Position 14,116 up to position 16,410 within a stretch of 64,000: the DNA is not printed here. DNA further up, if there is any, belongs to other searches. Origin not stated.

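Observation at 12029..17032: KduI-like / KduD uronate module containing a 664-aa secreted enzyme of unassigned family, plus MFS transporter; no kdgK/kdgA nearby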

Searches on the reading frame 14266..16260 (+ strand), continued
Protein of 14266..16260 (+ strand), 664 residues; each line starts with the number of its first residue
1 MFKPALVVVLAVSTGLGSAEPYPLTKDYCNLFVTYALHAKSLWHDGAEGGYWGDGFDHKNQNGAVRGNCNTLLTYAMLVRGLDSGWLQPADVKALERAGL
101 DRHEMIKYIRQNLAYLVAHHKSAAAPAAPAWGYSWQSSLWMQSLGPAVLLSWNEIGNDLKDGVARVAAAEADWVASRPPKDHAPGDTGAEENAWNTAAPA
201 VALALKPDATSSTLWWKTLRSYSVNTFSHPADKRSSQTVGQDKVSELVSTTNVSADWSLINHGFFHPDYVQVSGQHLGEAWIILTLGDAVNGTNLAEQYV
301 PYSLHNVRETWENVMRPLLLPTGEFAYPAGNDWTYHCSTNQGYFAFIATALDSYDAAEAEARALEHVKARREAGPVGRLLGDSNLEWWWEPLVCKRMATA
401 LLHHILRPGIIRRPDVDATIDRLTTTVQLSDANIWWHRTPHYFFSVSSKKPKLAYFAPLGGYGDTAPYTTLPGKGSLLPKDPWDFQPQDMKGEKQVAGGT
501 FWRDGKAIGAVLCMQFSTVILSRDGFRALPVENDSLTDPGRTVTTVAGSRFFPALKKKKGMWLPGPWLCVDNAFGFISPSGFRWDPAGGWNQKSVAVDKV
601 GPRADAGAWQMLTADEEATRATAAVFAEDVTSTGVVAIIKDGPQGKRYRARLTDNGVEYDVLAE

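Call 41: search_solved_structures(query=L002:15281-17545:+, max_evalue=0.001, show_alignments=2)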
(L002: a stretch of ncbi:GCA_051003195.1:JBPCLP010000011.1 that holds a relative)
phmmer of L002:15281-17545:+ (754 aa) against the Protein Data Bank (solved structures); distinct sequences matched with E-value up to 0.001: 7.
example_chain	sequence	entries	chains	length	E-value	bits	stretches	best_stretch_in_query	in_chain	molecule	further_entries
9irq_A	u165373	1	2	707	1.7e-12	49.8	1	164-580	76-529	Alginate lyase AlgL17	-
8bdd_A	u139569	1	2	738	6e-11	44.6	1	167-583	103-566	Alginate lyase family protein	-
4ok4_A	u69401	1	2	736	8.7e-10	40.8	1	164-350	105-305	Putative alginate lyase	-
4nei_A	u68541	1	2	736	8.9e-10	40.8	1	164-350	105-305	alginate lyase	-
4ojz_A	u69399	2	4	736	2.4e-09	39.3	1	164-348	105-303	Putative alginate lyase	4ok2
7bjt_A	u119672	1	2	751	8.4e-07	30.9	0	191-282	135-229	Alginate lyase, family PL17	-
7bm6_A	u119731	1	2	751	2.4e-06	29.4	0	191-282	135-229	Alginate lyase, family PL17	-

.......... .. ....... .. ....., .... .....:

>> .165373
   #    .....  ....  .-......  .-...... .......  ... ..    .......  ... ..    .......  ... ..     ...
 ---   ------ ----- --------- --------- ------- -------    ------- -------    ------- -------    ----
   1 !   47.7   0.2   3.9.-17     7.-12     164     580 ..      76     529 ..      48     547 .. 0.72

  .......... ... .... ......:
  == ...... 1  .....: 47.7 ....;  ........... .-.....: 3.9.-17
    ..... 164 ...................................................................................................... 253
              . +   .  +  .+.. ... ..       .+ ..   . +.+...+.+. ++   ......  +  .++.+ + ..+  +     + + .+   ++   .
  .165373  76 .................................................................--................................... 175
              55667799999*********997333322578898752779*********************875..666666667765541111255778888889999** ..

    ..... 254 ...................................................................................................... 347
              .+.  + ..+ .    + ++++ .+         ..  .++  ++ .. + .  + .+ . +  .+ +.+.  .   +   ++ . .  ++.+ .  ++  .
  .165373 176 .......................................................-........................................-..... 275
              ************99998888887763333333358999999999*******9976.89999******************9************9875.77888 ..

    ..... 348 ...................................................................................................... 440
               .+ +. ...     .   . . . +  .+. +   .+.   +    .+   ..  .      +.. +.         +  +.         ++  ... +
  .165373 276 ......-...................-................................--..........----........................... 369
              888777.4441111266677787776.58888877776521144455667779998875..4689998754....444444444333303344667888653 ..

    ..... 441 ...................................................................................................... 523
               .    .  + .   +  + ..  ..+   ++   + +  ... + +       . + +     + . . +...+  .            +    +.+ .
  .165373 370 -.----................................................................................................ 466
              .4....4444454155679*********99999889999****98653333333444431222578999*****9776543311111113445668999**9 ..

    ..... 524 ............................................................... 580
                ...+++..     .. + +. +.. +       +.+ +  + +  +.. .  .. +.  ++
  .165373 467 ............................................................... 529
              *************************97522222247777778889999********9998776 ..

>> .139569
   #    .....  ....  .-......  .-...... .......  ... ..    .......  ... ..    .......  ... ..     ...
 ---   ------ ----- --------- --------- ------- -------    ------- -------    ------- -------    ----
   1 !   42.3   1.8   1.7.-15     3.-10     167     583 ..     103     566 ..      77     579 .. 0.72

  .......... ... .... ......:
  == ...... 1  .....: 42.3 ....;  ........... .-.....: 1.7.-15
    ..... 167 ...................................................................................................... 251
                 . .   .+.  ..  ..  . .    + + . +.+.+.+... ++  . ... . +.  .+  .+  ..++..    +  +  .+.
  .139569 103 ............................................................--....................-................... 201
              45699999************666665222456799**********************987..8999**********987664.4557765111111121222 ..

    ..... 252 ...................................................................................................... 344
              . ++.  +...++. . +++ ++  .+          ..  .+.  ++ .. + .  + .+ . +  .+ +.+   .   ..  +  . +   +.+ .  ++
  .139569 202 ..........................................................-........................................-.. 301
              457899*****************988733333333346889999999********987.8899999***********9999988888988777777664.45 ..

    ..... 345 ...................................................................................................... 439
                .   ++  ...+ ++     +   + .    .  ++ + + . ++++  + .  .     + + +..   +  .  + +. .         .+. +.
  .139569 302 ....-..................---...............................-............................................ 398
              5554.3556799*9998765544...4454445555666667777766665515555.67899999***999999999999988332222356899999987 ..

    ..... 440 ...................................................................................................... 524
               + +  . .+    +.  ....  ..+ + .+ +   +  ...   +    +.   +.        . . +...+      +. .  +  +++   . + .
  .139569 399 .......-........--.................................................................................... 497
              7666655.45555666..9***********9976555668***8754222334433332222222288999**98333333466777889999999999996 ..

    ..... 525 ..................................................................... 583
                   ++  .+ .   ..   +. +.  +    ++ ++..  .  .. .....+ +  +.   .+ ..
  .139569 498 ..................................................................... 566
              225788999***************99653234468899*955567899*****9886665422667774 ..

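Call 44: search_protein_families(library=pfam, proteins=[L086:14574-16556:-, L044:4909-6417:+, L053:9632-11560:+, L082:3609-5678:-, L033:8807-9823:+, L006:9966-11999:+, L085:6347-8041:-, L036:214-1536:-, L033:2525-4027:+, L074:12713-13771:+], max_evalue=0.0001)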
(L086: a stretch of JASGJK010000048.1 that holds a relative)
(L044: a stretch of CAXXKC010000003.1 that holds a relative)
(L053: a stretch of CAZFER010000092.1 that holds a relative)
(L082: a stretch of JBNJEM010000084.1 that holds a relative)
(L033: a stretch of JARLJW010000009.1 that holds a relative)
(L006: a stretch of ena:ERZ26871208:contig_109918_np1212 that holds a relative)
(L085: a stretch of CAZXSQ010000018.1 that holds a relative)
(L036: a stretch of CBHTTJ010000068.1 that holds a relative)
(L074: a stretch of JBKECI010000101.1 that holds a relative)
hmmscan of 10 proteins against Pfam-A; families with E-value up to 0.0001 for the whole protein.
L086:14574-16556:- (660 aa): 9 families
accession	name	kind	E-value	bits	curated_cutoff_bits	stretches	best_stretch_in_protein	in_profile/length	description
PF00005.33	ABC_tran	-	8.1e-45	153.2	25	2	19-192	3-137/137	ABC transporter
PF12848.13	ABC_tran_Xtn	-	1.9e-28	98.8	25.9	1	231-313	1-83/85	ABC transporter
PF13304.12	AAA_21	-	1.3e-13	52.2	27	1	31-148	3-136/304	AAA domain, putative AbiEii toxin, Type IV TA system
PF02463.25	SMC_N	-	5.5e-07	29.7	40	0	443-506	135-204/220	RecF/RecN/SMC N terminal domain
PF02367.23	TsaE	-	5.3e-06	26.8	26.6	0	22-53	16-47/128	Threonylcarbamoyl adenosine biosynthesis protein TsaE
PF13401.12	AAA_22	-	6.5e-06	26.9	27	0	28-51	6-29/130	AAA domain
PF05729.18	NACHT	-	1.7e-05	25.1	26.7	0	357-381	4-28/167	NACHT domain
PF13555.12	AAA_29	-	2.9e-05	24.2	27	0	22-44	17-39/61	P-loop containing region of AAA domain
PF01926.29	MMR_HSR1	-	5.4e-05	23.7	21.9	0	29-55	1-27/113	50S ribosome-binding GTPase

L044:4909-6417:+ (502 aa): 2 families
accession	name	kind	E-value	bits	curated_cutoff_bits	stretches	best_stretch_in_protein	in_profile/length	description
PF19051.5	GFO_IDH_MocA_C2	-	2.3e-30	106.4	23.3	1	251-501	29-253/254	Oxidoreductase family, C-terminal alpha/beta domain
PF01408.29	GFO_IDH_MocA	-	1.7e-19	71.1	24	1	80-222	1-119/120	Oxidoreductase family, NAD-binding Rossmann fold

L053:9632-11560:+ (642 aa): 2 families
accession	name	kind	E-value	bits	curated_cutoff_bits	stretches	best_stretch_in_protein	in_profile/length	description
PF16576.10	HlyD_D23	-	4.2e-09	36.4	30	1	75-405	8-192/214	Barrel-sandwich domain of CusB or HlyD membrane-fusion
PF13437.12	HlyD_3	-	2.4e-07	31.9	22.2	1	336-430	14-105/106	HlyD family secretion protein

L082:3609-5678:- (689 aa): 3 families
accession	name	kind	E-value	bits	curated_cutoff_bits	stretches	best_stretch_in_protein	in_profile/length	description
PF00884.28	Sulfatase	-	3.4e-44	151.8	25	1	69-345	1-300/301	Sulfatase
PF13646.12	HEAT_2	-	1.9e-09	38.1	27.7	1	559-642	2-85/88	HEAT repeats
PF16347.10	SGSH_C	-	2.4e-09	38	29.3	1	295-358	8-65/154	N-sulphoglucosamine sulphohydrolase, C-terminal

L033:8807-9823:+ (338 aa): 2 families
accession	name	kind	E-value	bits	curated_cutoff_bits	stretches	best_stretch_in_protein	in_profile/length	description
PF07963.17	N_methyl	-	3.9e-09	36.1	21.2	1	83-108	2-27/27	Prokaryotic N-terminal methylation motif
PF07596.16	SBP_bac_10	-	1.2e-06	29.2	23.3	1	113-159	2-46/268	Protein of unknown function (DUF1559)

L006:9966-11999:+ (677 aa): 0 families

L085:6347-8041:- (564 aa): 5 families
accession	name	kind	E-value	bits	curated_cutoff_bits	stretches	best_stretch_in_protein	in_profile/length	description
PF01120.23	Alpha_L_fucos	-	2e-83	281.1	25.2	1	43-333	27-345/345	Alpha-L-fucosidase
PF00754.31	F5_F8_type_C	-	1.4e-15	58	28.2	1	444-552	2-118/127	F5/8 type C domain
PF22633.2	F5_F8_type_C_2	-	1.1e-12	48.9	27.8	1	461-544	1-91/91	NedA-like, galactose-binding domain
PF24135.1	DUF7402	-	5.8e-05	23.6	27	0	455-550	22-119/133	Domain of unknown function (DUF7402)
PF14871.12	GHL6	-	8.7e-05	23.2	35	0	102-179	1-74/132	Hypothetical glycosyl hydrolase 6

L036:214-1536:- (440 aa): 1 family
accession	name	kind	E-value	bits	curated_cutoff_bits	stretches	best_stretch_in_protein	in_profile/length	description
PF07690.21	MFS_1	-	7.4e-53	180.1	33.4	1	42-394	1-346/347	Major Facilitator Superfamily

L033:2525-4027:+ (500 aa): 3 families
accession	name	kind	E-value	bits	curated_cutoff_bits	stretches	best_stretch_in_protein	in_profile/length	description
PF02518.31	HATPase_c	-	2.5e-13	50.9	26.4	1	384-473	4-110/111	Histidine kinase-, DNA gyrase B-, and HSP90-like ATPase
PF07730.19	HisKA_3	-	4.1e-08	34.1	24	1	275-334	1-61/68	Histidine kinase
PF13581.12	HATPase_c_2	-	6.3e-06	26.7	27.4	1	384-434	30-85/127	Histidine kinase-like ATPase domain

L074:12713-13771:+ (352 aa): 2 families
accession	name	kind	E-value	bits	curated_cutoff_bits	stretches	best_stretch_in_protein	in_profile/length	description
PF03781.23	FGE-sulfatase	-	1.2e-51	176.3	23.3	1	28-266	3-255/255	Sulfatase-modifying factor enzyme 1-like domain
PF18962.6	Por_Secre_tail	-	1.1e-14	54.8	27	1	282-350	1-75/75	Secretion system C-terminal sorting domain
